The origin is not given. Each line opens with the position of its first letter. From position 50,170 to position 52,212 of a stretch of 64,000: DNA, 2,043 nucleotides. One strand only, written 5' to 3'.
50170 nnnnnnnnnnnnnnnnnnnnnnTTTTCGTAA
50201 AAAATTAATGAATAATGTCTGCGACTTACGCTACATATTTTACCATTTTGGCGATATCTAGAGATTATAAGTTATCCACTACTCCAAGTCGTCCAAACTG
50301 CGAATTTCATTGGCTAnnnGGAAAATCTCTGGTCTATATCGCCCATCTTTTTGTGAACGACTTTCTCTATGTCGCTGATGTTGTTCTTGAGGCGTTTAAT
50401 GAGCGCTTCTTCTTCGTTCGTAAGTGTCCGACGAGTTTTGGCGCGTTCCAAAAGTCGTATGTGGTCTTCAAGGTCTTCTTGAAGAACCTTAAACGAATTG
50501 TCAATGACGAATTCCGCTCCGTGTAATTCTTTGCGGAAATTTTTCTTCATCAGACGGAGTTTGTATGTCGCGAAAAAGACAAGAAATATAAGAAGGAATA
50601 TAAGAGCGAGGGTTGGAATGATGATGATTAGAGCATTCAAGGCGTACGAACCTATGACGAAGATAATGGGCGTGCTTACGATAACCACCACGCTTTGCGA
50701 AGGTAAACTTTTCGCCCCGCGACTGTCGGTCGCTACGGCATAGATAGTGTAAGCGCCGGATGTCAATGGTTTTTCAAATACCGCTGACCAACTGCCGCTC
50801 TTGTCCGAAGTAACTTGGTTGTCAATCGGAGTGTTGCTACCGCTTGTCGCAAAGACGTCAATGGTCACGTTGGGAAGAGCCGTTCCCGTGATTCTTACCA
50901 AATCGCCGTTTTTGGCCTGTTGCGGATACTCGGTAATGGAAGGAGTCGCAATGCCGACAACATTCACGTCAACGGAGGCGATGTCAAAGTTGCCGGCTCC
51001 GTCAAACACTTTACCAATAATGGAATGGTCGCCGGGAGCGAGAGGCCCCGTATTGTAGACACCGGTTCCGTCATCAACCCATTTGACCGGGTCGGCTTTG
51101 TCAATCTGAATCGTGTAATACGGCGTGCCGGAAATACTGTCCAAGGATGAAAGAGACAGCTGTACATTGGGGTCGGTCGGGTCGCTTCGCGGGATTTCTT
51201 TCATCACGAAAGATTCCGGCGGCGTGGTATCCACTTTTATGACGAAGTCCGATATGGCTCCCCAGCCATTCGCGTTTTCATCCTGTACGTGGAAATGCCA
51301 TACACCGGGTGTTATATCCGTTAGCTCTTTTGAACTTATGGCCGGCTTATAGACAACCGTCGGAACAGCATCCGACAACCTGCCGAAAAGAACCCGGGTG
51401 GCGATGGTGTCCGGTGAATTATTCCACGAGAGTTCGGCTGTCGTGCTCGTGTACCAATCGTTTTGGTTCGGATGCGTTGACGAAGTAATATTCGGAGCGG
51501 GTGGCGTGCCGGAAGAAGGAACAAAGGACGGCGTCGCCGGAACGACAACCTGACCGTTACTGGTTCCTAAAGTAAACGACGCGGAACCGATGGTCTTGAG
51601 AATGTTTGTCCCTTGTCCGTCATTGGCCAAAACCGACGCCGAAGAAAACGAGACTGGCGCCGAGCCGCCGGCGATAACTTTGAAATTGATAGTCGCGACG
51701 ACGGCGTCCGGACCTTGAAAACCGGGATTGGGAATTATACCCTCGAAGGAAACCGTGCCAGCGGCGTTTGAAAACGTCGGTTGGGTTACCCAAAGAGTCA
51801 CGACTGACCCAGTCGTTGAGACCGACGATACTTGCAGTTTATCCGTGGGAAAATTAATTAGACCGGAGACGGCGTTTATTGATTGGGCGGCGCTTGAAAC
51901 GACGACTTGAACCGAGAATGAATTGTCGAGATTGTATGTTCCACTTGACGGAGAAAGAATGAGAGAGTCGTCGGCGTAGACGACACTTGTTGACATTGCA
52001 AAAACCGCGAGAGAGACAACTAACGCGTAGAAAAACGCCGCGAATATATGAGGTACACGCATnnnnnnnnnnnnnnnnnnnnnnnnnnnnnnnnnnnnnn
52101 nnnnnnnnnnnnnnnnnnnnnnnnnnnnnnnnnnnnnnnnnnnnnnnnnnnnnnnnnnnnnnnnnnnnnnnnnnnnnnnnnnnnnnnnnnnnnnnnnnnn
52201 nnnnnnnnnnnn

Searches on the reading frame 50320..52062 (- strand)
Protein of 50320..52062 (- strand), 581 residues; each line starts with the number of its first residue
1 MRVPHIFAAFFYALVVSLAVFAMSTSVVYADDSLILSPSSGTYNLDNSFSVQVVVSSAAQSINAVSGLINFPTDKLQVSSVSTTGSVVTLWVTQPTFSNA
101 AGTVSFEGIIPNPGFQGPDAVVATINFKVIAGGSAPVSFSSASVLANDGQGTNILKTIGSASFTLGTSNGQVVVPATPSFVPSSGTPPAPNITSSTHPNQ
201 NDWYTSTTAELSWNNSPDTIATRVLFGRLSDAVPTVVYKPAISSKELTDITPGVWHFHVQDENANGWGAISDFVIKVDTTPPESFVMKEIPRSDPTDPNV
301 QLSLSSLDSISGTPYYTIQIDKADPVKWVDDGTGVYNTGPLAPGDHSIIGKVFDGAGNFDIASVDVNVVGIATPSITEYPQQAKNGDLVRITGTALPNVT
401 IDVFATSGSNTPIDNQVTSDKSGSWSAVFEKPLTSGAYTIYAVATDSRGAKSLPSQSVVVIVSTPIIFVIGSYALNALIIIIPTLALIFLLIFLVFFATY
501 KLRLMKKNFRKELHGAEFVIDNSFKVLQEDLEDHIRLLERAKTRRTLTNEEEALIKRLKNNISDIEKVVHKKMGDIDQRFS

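Call 34: search_protein_families(library=pfam, proteins=[window:50320-52062:-], max_evalue=0.01)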
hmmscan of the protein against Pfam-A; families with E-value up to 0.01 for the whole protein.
window:50320-52062:- (581 aa): 1 family
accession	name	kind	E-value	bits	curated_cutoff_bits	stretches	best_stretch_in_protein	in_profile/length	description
PF19077.6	Big_13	-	9.9e-06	26.4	27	1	391-455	31-94/102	Bacterial Ig-like domain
